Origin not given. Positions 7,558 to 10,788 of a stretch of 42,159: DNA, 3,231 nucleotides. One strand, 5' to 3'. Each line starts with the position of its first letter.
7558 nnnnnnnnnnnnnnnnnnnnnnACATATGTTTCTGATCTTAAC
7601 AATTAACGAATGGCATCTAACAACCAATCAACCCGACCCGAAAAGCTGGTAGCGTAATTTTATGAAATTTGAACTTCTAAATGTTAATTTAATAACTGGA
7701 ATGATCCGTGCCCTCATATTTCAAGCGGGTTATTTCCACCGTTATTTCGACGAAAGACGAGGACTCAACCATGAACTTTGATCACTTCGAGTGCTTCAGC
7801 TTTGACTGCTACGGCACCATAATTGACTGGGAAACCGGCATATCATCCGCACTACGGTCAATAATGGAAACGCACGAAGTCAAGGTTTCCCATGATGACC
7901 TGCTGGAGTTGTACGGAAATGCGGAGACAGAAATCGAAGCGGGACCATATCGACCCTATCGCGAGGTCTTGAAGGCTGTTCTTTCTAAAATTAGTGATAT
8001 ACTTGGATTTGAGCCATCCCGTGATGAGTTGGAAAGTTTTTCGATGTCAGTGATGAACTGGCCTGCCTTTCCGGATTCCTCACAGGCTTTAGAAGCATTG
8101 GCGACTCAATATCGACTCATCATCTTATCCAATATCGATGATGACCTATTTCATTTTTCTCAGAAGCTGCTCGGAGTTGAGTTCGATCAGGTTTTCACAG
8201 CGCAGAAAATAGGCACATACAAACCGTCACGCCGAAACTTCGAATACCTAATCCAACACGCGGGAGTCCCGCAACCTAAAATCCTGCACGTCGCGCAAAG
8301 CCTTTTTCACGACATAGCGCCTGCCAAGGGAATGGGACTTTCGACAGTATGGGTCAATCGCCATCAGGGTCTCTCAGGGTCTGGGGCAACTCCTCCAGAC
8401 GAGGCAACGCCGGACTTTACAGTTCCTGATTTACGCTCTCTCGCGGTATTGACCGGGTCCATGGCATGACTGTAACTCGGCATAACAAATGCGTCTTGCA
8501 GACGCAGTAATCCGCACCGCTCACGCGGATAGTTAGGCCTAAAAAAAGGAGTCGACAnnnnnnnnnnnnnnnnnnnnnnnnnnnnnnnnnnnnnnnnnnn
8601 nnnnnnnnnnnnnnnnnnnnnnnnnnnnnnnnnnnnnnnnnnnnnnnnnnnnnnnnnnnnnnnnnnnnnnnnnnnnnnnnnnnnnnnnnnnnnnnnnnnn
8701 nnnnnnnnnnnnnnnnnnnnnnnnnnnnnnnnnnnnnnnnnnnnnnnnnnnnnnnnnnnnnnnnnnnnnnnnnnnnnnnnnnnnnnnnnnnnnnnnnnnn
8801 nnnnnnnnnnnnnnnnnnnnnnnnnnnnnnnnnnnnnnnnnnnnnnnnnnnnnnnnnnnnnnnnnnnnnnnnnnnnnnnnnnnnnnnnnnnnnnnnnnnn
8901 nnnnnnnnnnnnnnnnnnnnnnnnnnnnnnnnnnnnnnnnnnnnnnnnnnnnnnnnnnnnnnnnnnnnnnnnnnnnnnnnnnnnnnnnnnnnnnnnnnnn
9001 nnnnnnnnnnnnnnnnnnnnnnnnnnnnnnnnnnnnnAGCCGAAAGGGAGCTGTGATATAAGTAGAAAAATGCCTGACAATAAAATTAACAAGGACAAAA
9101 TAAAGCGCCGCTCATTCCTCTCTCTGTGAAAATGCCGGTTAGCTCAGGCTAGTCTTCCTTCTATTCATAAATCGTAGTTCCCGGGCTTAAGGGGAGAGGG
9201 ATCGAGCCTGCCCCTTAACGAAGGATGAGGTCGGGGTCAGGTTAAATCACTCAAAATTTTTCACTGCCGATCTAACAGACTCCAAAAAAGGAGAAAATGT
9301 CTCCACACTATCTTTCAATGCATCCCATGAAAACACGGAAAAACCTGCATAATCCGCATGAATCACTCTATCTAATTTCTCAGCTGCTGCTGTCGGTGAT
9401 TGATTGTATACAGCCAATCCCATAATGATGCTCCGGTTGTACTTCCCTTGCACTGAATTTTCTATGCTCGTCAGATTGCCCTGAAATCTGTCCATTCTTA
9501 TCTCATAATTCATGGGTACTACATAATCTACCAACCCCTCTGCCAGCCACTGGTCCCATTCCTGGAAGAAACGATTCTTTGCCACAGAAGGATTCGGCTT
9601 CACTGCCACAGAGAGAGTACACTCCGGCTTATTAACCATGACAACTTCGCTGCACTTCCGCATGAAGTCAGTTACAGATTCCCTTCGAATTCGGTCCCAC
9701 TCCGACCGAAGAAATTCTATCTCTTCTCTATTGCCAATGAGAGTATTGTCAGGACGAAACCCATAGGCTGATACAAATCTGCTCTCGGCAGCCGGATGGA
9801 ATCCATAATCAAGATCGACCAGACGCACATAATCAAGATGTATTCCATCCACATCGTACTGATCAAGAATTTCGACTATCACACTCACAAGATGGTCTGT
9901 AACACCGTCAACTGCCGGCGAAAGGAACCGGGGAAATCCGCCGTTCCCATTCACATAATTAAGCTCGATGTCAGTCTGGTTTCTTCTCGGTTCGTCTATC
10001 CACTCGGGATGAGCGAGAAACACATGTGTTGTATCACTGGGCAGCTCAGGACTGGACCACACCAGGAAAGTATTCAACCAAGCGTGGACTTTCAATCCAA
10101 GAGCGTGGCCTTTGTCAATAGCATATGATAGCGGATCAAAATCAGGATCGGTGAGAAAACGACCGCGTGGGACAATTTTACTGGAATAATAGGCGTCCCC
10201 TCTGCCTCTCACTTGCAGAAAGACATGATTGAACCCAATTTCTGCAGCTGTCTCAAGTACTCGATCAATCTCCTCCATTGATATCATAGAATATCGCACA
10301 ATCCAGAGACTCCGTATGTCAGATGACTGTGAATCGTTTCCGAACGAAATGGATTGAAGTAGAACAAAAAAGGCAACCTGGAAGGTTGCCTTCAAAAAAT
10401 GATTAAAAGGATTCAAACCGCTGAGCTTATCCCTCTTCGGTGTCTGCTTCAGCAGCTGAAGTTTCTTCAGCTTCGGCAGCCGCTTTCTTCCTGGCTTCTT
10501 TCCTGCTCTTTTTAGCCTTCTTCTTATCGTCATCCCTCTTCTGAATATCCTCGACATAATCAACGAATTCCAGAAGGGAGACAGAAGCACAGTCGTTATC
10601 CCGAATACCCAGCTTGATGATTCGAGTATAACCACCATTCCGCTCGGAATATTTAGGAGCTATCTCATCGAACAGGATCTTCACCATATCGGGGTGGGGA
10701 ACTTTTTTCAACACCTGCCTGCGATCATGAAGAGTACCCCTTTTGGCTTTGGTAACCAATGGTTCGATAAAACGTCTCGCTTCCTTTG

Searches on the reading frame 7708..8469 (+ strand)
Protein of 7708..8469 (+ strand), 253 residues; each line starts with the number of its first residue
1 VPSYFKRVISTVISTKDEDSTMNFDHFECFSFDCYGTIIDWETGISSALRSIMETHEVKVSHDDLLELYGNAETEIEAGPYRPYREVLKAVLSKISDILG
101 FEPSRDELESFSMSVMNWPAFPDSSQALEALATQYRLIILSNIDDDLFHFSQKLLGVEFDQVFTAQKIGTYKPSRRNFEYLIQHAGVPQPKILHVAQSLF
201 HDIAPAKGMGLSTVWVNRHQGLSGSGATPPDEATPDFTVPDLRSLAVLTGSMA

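Call 39: search_protein_families(library=pfam, proteins=[window:7708-8469:+], max_evalue=0.001)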
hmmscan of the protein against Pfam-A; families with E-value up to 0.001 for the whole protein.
window:7708-8469:+ (253 aa): 3 families
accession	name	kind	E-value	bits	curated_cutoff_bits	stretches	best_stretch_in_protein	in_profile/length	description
PF00702.32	Hydrolase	-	5.3e-09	37.2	26.4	1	29-210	3-191/191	haloacid dehalogenase-like hydrolase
PF13419.12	HAD_2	-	4.1e-08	34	23.8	1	32-216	3-178/178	Haloacid dehalogenase-like hydrolase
PF13242.12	Hydrolase_like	-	0.0008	19.7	22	0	172-244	4-74/75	HAD-hyrolase-like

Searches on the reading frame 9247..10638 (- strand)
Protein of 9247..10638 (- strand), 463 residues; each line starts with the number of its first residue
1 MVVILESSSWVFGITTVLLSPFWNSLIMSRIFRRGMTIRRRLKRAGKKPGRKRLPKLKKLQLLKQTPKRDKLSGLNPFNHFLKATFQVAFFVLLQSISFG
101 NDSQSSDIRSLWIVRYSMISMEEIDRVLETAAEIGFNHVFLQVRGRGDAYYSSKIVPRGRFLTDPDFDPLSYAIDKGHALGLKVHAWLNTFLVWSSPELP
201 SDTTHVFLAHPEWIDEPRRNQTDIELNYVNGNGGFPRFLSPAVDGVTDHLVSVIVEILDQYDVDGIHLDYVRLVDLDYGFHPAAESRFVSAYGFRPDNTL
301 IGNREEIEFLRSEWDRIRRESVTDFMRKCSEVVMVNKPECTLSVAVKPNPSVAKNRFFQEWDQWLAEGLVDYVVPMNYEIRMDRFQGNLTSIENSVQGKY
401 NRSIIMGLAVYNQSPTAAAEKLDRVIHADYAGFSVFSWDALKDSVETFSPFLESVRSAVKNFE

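Call 39: search_protein_families(library=pfam, proteins=[window:9247-10638:-], max_evalue=0.001)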
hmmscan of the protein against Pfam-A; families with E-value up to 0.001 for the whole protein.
window:9247-10638:- (463 aa): 2 families
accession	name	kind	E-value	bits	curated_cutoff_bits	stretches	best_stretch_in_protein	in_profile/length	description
PF02638.21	GHL10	-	2.2e-32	112.9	27.9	1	108-395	2-278/311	Glycosyl hydrolase-like 10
PF14871.12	GHL6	-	5.2e-06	27.2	35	1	126-269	4-131/132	Hypothetical glycosyl hydrolase 6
